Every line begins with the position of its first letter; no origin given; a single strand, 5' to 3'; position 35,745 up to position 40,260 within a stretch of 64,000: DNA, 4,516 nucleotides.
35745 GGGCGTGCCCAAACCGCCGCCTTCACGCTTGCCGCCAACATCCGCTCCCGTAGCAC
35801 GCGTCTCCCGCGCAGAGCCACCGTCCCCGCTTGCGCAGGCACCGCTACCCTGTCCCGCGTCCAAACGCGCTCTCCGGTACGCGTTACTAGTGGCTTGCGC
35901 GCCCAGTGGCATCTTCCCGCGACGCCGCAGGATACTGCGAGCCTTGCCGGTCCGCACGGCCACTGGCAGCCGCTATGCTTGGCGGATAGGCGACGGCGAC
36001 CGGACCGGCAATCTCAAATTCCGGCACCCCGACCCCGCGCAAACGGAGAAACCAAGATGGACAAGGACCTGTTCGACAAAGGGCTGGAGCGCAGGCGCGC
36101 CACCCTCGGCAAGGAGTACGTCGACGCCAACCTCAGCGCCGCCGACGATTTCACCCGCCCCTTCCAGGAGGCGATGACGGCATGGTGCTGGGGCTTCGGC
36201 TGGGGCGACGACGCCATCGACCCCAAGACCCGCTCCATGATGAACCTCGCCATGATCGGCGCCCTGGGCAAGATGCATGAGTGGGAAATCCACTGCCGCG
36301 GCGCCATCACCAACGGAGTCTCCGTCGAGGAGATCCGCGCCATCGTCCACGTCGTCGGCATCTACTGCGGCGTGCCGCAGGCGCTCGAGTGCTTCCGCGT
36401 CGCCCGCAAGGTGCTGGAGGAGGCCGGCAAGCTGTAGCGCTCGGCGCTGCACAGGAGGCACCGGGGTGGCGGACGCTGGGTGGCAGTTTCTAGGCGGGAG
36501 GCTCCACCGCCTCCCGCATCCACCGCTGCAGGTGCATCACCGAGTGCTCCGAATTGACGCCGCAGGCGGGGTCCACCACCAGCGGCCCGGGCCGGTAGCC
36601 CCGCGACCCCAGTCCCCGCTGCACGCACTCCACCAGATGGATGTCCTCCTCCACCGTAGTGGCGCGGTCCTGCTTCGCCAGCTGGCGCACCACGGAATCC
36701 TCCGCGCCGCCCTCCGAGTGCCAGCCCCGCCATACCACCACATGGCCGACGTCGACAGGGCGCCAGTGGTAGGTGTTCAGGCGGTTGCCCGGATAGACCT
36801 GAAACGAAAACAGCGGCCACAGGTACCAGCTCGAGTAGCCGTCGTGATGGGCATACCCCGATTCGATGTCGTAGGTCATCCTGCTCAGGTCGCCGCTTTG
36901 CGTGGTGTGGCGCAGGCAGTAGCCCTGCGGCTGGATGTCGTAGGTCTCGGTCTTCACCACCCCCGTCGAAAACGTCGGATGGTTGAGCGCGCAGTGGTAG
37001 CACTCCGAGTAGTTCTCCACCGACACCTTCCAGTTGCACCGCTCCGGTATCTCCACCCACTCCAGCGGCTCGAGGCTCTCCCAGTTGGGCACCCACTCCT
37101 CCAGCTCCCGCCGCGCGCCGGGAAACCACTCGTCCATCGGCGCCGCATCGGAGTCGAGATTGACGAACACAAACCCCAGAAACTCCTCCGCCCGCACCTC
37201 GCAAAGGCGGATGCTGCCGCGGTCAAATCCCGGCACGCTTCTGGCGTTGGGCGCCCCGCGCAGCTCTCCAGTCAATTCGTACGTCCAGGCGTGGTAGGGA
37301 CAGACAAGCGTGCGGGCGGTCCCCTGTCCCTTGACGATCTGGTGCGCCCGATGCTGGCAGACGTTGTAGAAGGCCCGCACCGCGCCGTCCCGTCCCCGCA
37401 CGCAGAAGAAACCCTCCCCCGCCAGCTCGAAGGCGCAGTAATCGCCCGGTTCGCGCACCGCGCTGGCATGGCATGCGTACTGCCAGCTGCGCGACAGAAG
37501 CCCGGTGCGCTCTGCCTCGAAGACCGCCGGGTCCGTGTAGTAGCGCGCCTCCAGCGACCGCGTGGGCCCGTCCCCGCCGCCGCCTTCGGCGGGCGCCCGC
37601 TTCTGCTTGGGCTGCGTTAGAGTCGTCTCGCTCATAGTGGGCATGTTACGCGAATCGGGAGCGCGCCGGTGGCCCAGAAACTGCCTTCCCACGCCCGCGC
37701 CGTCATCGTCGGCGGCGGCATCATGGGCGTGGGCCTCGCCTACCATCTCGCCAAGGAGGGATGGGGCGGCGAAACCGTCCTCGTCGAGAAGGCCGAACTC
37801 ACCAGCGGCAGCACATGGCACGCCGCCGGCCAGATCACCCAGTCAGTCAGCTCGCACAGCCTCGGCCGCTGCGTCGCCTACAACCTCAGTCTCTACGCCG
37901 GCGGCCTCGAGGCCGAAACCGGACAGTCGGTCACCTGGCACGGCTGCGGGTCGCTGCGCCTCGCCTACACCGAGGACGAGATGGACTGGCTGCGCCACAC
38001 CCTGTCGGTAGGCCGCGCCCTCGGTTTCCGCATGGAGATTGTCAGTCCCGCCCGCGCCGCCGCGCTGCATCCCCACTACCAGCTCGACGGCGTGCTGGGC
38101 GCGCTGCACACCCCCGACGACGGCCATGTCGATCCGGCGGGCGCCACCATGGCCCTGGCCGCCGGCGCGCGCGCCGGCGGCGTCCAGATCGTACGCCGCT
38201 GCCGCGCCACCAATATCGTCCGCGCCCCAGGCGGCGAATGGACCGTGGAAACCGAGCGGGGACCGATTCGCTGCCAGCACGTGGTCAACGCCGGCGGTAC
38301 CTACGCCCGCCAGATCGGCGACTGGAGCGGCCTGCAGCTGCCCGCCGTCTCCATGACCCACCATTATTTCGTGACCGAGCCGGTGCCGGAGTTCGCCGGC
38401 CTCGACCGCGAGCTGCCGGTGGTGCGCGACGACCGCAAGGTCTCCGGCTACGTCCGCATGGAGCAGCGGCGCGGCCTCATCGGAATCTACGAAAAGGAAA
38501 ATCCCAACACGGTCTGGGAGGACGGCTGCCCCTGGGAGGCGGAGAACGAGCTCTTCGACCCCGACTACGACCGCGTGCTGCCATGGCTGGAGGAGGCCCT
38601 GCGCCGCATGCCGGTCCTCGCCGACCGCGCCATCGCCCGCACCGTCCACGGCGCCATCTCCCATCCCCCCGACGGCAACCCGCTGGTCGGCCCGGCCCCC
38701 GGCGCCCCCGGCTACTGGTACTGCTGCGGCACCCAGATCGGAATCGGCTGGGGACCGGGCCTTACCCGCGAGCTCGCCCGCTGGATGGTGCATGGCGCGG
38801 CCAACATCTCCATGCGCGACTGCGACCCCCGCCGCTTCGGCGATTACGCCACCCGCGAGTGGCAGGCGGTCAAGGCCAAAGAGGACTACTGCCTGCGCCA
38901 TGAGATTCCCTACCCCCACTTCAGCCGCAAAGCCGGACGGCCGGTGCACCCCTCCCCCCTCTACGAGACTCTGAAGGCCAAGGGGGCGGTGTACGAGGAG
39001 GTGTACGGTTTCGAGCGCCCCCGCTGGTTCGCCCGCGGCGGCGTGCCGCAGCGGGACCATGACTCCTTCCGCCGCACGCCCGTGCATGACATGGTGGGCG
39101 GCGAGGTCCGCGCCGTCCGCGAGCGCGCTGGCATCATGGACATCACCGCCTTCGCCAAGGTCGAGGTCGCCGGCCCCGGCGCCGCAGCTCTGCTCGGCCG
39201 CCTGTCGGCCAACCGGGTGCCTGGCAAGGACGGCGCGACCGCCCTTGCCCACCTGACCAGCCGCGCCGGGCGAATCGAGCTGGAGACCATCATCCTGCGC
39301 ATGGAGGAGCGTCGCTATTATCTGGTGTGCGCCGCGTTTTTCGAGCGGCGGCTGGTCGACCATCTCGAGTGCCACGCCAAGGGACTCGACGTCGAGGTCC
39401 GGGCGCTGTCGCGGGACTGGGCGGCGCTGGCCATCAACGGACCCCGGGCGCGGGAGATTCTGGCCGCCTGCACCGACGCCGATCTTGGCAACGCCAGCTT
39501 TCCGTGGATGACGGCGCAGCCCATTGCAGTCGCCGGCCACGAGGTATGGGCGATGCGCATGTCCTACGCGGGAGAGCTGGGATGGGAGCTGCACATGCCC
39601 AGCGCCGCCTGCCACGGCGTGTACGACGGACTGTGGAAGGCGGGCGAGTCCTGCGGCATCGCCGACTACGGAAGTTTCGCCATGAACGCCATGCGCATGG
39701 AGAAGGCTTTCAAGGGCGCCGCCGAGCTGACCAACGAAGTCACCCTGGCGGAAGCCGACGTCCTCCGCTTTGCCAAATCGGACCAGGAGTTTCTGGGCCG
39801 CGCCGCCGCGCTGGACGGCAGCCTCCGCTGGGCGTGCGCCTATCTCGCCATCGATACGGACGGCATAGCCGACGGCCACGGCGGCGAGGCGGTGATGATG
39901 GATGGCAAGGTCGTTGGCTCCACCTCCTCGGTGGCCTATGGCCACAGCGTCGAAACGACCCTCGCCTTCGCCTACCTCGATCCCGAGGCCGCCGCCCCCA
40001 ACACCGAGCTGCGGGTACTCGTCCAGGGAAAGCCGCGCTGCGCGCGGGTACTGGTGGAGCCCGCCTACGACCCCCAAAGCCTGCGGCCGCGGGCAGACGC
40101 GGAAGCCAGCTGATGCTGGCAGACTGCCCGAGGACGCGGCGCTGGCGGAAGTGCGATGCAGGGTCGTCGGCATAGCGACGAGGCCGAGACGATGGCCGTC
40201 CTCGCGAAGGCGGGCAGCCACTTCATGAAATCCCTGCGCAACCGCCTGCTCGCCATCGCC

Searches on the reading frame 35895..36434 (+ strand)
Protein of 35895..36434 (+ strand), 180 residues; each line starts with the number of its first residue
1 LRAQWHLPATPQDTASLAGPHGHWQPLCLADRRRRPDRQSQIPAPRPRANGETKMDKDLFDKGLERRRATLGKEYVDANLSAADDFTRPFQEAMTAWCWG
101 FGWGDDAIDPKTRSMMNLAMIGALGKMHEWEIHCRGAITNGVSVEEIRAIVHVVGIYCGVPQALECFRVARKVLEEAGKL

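Call 79: search_protein_families(library=pfam, proteins=[window:35895-36434:+], max_evalue=0.01)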
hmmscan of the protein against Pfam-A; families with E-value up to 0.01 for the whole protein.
window:35895-36434:+ (180 aa): 1 family
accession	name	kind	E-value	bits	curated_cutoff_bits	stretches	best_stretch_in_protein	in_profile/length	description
PF02627.25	CMD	-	5e-18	65.3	23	1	90-171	3-83/84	Carboxymuconolactone decarboxylase family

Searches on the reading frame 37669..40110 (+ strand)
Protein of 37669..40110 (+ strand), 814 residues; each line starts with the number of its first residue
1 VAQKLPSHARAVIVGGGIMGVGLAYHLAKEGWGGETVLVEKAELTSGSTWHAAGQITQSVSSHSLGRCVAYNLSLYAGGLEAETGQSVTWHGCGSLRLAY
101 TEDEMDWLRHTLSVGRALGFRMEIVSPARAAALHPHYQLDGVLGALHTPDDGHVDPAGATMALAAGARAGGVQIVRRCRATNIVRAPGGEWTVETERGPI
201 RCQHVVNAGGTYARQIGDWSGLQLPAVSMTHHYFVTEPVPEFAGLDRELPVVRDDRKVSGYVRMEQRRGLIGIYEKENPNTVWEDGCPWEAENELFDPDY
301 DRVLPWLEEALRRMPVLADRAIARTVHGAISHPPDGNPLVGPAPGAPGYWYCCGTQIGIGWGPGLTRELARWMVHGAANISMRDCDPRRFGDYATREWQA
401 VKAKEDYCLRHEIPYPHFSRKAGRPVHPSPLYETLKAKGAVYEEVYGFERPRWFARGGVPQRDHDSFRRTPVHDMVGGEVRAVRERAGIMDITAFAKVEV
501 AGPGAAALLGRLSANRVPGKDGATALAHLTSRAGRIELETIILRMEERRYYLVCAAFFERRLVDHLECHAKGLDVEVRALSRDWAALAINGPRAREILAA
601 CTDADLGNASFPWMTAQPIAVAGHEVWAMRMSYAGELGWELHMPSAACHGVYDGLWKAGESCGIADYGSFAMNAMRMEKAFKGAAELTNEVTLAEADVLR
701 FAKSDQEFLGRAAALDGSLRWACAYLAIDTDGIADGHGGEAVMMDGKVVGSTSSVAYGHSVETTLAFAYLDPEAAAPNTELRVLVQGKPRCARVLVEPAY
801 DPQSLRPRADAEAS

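Call 19: search_protein_families(library=pfam, proteins=[window:37669-40110:+], max_evalue=0.001)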
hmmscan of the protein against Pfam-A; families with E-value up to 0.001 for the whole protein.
window:37669-40110:+ (814 aa): 5 families
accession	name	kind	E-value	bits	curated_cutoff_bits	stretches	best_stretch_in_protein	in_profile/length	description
PF01266.30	DAO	-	2.5e-63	215.2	27.9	1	11-372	2-353/353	FAD dependent oxidoreductase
PF01571.26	GCV_T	-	2e-60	204.6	25.6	1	431-697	1-251/255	Aminomethyltransferase folate-binding domain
PF08669.17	GCV_T_C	-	1.6e-17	63.6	25.9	1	726-801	6-80/80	Glycine cleavage T-protein C-terminal barrel domain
PF16350.10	FAO_M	-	3.3e-10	40.4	27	1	375-426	1-53/56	FAD dependent oxidoreductase central domain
PF13738.12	Pyr_redox_3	-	0.00056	19.7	30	0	172-214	96-137/305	Pyridine nucleotide-disulphide oxidoreductase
